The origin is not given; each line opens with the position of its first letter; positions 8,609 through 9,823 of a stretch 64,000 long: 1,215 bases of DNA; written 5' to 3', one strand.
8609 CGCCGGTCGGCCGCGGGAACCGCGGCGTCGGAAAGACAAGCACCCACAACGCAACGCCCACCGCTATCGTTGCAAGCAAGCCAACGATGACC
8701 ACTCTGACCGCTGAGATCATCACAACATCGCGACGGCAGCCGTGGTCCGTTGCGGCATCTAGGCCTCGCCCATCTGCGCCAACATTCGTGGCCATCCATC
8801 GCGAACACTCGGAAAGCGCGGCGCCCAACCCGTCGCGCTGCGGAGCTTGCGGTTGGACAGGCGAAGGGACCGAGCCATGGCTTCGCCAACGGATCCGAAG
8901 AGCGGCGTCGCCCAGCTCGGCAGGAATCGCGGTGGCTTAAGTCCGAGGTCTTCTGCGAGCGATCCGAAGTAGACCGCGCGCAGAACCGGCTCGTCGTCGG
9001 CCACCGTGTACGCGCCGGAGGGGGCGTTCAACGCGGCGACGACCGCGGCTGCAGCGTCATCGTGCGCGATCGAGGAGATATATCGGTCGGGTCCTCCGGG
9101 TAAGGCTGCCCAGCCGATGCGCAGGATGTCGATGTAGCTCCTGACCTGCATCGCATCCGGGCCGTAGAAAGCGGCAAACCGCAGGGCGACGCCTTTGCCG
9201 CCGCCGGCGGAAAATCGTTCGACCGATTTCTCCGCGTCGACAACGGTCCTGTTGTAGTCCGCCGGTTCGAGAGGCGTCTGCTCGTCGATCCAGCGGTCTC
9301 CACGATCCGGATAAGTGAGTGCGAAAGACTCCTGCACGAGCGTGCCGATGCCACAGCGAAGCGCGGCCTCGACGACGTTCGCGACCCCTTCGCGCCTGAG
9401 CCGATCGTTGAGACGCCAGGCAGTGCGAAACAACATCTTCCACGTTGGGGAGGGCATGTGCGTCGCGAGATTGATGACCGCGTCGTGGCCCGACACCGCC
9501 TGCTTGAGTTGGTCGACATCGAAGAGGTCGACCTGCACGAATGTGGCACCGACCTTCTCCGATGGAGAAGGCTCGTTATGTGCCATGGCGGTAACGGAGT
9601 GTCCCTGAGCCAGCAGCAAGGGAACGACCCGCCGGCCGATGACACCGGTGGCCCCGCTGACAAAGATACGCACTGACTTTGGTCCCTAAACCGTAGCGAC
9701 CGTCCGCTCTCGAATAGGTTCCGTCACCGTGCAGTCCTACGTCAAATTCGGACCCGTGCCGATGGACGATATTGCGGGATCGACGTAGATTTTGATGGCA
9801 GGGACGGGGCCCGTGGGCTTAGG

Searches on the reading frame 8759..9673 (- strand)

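Call 55: search_protein_families(library=pfam, proteins=[window:8759-9673:-], max_evalue=0.00001)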
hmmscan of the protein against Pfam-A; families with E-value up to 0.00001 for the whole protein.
window:8759-9673:- (304 aa): 6 families
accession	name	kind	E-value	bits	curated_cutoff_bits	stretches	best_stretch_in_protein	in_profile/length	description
PF01370.27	Epimerase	-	7.9e-20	71.7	20.9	1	3-173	1-176/240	NAD dependent epimerase/dehydratase family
PF13460.12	NAD_binding_10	-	6.2e-18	65.8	27.2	1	7-131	1-115/184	NAD(P)H-binding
PF05368.20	NmrA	-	4.8e-10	39.9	27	1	2-77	4-79/298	NmrA-like family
PF01073.25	3Beta_HSD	-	1.7e-09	37.5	22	1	5-199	2-212/280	3-beta hydroxysteroid dehydrogenase/isomerase family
PF04321.23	RmlD_sub_bind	-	3.2e-07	30.2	27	1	1-172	1-154/287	RmlD substrate binding domain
PF03435.24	Sacchrp_dh_NADP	-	1.9e-06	28.7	25.1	1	4-73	2-79/129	Saccharopine dehydrogenase NADP binding domain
